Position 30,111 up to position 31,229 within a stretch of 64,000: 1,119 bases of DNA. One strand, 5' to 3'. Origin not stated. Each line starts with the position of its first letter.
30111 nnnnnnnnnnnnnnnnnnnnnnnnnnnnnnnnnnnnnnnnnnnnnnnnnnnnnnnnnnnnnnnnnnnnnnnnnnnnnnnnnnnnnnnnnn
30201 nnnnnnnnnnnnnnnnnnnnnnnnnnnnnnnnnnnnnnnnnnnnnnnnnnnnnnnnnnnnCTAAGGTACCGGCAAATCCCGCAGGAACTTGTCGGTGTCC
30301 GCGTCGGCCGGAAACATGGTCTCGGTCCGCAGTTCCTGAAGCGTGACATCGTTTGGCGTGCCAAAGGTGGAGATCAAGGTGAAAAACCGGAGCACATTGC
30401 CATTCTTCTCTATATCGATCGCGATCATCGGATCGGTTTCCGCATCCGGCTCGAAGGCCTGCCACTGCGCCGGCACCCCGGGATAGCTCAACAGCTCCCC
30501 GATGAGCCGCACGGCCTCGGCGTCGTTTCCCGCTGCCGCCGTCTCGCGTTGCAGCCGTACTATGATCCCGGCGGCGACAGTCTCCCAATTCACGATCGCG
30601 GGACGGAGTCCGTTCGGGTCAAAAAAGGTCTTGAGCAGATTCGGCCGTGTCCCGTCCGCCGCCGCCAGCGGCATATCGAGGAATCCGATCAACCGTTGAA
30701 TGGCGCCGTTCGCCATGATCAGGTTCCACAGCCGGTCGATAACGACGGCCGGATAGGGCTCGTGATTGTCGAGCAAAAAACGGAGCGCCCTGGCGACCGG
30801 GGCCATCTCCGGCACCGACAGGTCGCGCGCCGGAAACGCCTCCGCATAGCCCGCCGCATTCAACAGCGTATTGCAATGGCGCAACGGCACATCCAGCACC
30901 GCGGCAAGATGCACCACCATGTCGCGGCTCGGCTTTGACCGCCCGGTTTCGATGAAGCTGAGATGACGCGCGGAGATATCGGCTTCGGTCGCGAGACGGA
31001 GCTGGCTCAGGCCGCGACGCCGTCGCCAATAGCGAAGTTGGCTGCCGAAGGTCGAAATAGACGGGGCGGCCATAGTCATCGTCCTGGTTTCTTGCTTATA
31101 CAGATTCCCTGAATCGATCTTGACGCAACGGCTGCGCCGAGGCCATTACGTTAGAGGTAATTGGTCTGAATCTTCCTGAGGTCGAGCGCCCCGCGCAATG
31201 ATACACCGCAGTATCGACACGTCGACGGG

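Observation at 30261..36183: MmyB-like regulator divergent from a block of unusual genes: 13+-TM membrane protein, class-V PLP enzyme, ankyrin lipoprotein, low-GC glycosyltransferase-like gene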

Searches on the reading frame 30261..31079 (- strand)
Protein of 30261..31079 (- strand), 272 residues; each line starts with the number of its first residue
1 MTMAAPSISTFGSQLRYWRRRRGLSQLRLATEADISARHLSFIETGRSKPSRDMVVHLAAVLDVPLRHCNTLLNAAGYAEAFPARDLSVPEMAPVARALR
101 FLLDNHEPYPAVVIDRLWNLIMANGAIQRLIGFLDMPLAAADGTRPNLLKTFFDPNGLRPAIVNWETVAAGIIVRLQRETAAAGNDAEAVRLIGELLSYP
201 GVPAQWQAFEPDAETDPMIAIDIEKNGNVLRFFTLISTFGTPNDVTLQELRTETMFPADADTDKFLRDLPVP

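Call 3: search_protein_families(library=pfam, proteins=[window:30261-31079:-], max_evalue=0.1)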
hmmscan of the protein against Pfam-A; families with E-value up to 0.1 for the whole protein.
window:30261-31079:- (272 aa): 5 families
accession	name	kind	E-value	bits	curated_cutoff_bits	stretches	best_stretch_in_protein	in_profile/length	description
PF17765.7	MLTR_LBD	-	1e-35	123.7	26.3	1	95-269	1-168/168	MmyB-like transcription regulator ligand binding domain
PF01381.28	HTH_3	-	6.7e-11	42.5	23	1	15-67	1-53/55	Helix-turn-helix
PF13560.12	HTH_31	-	1.1e-10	42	27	1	11-65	2-57/64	Helix-turn-helix domain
PF12844.13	HTH_19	-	5.8e-06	26.6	30.2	1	13-66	2-55/64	Helix-turn-helix domain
PF13413.12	HTH_25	-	0.061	13.6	24.6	0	14-48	1-35/62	Helix-turn-helix domain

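Call 4: search_protein_families(library=ncbifam, proteins=[window:30261-31079:-], max_evalue=0.1)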
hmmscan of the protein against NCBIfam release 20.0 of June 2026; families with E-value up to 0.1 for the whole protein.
window:30261-31079:- (272 aa): 14 families
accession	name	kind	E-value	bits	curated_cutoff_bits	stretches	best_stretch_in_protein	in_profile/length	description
TIGR03070.1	couple_hipB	subfamily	7e-09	35.5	71.65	1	10-63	2-55/58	type II toxin-antitoxin system Y4mF family antitoxin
NF006015.0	PRK08154.1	subfamily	2.5e-08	33.4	204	1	6-68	26-88/314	anaerobic benzoate catabolism transcriptional regulator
NF041951.1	phage_RstR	subfamily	1.3e-06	28.6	80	1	11-65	3-57/108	RstR family transcriptional repressor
NF046032.1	TransRegSlrRBacil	equivalog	6.4e-05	23.1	250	1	12-67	3-59/149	HTH-type transcriptional regulator SlrR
NF003162.0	PRK04140.1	equivalog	0.00013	21.1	263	1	12-74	128-190/317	transcriptional regulator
NF041493.1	MobT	equivalog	0.00056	18.8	600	1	18-63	4-49/383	MobT family relaxase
NF010465.0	PRK13890.1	equivalog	0.00062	19.9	96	1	21-67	16-62/121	conjugal transfer protein TrbA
TIGR00270.2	TIGR00270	equivalog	0.0019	18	110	1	10-67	75-132/159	multiprotein bridging factor aMBF1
NF041677.1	trans_regClgR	equivalog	0.002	18.2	170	1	11-68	9-66/113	transcriptional regulator ClgR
NF038139.1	Reg_Aceta_RamB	equivalog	0.0063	15.2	700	1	12-48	4-40/465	acetate metabolism transcriptional regulator RamB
NF007257.0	PRK09706.1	subfamily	0.01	15.6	101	1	9-63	4-58/135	transcriptional repressor DicA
NF047948.1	male_kill_WMK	equivalog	0.012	15.1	300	1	10-65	162-217/300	WO male-killing family protein Wmk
NF007408.0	PRK09943.1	equivalog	0.013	15.1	211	1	10-66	7-63/185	HTH-type transcriptional regulator PuuR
TIGR02607.1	antidote_HigA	equivalog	0.095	12.6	47.7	0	23-63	20-60/81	HigA family addiction module antitoxin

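Call 79: search_protein_families(library=padloc, proteins=[window:30261-31079:-], max_evalue=0.01)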
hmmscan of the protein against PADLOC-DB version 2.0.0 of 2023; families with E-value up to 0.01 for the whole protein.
window:30261-31079:- (272 aa): 15 families
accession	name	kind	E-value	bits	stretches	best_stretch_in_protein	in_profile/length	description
PDLC02926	HTH_VI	-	7.8e-11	40.1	1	11-67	2-58/92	-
PDLC04142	capH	-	2.8e-08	32.7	1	9-67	5-60/103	capH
PDLC03949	RmrA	-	1.5e-07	28.6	1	13-67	5-59/363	-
PDLC03955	RmrA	-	8.4e-06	23.2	1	14-70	24-80/371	-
PDLC03946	RmrA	-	1.1e-05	22.4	1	14-68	6-60/357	-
PDLC03954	RmrA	-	1.5e-05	22.1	1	12-67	12-67/380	-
PDLC03947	RmrA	-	5.9e-05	20.1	1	11-69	12-70/383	-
PDLC03951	RmrA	-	0.0001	19.4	1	9-71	6-69/400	-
PDLC03948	RmrA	-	0.00018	18.5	1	12-67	10-65/397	-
PDLC03665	Control_protein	-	0.00054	18.2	1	10-66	8-65/77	control protein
PDLC03943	RmrA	-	0.0011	16.1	1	12-65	4-57/370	-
PDLC03944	RmrA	-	0.0014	15.8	1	12-67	8-63/384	-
PDLC03952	RmrA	-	0.0022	14.9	1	14-68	26-80/395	-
PDLC03664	Control_protein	-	0.0028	16.1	1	10-67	13-70/74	control protein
PDLC03953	RmrA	-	0.0067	13.7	1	11-67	6-62/373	-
